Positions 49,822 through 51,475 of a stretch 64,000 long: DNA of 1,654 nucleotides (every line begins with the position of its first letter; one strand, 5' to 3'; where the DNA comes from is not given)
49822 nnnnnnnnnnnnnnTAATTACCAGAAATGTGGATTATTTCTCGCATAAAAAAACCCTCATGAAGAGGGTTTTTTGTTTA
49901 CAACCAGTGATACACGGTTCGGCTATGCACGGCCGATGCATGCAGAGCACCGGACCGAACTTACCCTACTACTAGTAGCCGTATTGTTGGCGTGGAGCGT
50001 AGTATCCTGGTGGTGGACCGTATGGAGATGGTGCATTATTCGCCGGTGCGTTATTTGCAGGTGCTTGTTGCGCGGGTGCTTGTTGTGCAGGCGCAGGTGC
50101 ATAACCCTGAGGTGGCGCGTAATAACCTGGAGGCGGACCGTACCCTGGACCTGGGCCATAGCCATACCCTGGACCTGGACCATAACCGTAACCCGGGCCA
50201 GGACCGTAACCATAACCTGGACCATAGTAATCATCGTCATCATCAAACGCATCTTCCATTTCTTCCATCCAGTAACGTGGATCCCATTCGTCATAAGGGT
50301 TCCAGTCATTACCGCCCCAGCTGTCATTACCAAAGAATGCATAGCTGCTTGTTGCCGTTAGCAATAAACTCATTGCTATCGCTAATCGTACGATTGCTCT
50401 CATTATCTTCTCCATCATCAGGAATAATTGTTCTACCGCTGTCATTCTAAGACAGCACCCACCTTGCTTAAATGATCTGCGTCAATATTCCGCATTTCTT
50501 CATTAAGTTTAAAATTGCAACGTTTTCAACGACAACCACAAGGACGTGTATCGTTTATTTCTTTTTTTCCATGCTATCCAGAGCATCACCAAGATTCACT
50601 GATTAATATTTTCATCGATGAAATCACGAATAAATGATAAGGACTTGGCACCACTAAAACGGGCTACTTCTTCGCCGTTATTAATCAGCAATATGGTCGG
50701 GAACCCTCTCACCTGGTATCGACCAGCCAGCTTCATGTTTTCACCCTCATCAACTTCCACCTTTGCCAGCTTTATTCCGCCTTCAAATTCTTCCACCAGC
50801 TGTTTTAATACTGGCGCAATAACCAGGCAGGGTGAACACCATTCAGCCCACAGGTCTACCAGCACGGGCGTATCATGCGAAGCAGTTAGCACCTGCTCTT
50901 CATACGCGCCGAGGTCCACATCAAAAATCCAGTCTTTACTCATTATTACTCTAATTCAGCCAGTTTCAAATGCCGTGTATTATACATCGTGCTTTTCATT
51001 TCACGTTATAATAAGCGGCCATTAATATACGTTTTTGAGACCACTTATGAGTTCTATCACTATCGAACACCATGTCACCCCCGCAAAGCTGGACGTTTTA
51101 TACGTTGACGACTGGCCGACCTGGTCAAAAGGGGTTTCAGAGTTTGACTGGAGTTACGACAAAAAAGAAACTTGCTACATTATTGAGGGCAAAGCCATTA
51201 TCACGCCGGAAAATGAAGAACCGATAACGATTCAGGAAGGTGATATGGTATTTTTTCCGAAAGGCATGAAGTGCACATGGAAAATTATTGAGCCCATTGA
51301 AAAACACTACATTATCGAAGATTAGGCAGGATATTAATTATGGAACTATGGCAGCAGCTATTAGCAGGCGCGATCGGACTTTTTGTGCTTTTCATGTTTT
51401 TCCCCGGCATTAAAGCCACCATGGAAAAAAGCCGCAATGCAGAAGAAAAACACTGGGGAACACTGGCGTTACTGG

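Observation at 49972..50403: Secreted Gly/Pro/Tyr-rich low-complexity protein encoded by a GC-rich tandem DNA repeat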

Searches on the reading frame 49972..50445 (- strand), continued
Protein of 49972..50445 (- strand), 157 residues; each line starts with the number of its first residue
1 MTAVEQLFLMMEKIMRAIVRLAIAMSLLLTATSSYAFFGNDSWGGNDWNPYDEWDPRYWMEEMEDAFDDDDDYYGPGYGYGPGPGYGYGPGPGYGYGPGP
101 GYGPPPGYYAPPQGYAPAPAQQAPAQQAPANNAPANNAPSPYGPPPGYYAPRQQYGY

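Call 91: find_encoding_contigs(protein=P0120, flank=10000, max_places=1)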
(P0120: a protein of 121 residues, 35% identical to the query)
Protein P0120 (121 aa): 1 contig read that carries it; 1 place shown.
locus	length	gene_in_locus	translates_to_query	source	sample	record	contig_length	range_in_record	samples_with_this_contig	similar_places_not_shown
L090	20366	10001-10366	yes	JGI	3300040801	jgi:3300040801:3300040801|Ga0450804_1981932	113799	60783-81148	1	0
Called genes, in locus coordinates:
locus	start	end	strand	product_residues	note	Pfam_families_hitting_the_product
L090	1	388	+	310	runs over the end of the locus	PF03625:DUF302 (faint)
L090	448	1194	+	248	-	PF00814:TsaD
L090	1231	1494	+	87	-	PF07238:PilZ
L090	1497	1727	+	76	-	PF03994:DUF350 (weak)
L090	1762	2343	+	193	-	PF01464:SLT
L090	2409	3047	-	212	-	PF13489:Methyltransf_23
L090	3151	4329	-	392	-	PF22660:RS_preATP-grasp-like, PF02222:ATP-grasp, PF02655:ATP-grasp_3 (weak), PF02786:CPSase_L_D2 (weak), PF07478:Dala_Dala_lig_C (weak), PF21244:PurT_C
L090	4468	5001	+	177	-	PF04463:2-thiour_desulf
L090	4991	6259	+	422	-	PF25973:BSH_CzcB (faint), PF25917:BSH_RND (weak)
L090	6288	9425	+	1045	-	PF00873:ACR_tran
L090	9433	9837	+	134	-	PF01230:HIT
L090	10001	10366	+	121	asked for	-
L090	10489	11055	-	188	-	PF01464:SLT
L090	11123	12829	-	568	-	PF00587:tRNA-synt_2b, PF04073:tRNA_edit, PF03129:HGTP_anticodon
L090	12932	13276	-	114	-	PF01187:MIF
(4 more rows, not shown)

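Call 96: search_protein_families(library=pfam, proteins=[L040:8994-9503:-], max_evalue=0.01)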
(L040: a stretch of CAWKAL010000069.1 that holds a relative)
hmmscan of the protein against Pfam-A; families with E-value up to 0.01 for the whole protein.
L040:8994-9503:- (169 aa): 1 family
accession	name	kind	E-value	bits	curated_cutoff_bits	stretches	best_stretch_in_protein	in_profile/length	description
PF02635.20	DsrE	-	4.2e-13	49.9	22.7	1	43-156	14-116/116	DsrE/DsrF-like family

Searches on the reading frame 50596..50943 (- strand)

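Call 14: search_protein_families(library=ncbifam, proteins=[window:50596-50943:-], max_evalue=0.00001)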
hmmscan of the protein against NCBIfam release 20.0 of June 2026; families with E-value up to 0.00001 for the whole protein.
window:50596-50943:- (115 aa): 10 families
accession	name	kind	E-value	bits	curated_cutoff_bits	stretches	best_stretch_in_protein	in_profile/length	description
TIGR01068.1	thioredoxin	equivalog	2.7e-26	91.6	96.8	1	20-112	10-100/101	thioredoxin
NF006898.0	PRK09381.1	equivalog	8.1e-24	84.1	138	1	7-113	6-108/109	thioredoxin TrxA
NF008229.0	PRK10996.1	equivalog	4.5e-20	71.8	125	1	22-114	50-140/141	thioredoxin TrxC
TIGR01126.1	pdi_dom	equivalog_domain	2.1e-16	60.1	107.2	1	22-112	12-104/105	protein disulfide-isomerase domain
NF047697.1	ThioredTrxAClost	equivalog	2.8e-16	59.6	140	1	7-99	2-90/105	thioredoxin TrxA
TIGR01130.1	ER_PDI_fam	subfamily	1e-13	51.7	344.25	1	25-111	19-450/476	protein disulfide-isomerase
NF045694.1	seleno_TsoB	exception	3.6e-10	38.6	805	1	9-93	457-550/572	rhodanese/DsbD fusion-like selenoprotein TsoB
NF002854.0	PRK03147.1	subfamily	1.4e-07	31.6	170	0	21-68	59-107/176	thiol-disulfide oxidoreductase ResA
NF001419.0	PRK00293.1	subfamily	7.4e-07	28.1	330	1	16-92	468-550/574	protein-disulfide reductase DsbD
NF047696.1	ThlDiSintTplARhiz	equivalog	3.9e-06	26.8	230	0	23-71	96-145/219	thiol:disulfide interchange protein TlpA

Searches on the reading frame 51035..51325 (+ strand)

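Call 14: search_protein_families(library=ncbifam, proteins=[window:51035-51325:+], max_evalue=0.00001)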
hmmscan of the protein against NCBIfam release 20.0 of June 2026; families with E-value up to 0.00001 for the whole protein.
window:51035-51325:+ (96 aa): 0 families

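Call 96: search_protein_families(library=pfam, proteins=[window:51035-51325:+], max_evalue=0.01)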
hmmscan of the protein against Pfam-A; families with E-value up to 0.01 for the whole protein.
window:51035-51325:+ (96 aa): 5 families
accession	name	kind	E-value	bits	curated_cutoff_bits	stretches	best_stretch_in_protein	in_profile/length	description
PF05899.18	Cupin_3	-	9.1e-27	93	23.5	1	24-92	6-74/74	EutQ-like cupin domain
PF07883.17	Cupin_2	-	1.4e-06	28.4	27.2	1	43-78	19-52/70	Cupin domain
PF06249.18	EutQ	-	0.00022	21.5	21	1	36-86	88-137/152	Ethanolamine utilisation protein EutQ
PF12852.13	Cupin_6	-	0.00076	19.7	26.7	1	45-79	36-71/183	Cupin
PF00190.28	Cupin_1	-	0.0091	16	22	0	32-79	43-96/151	Cupin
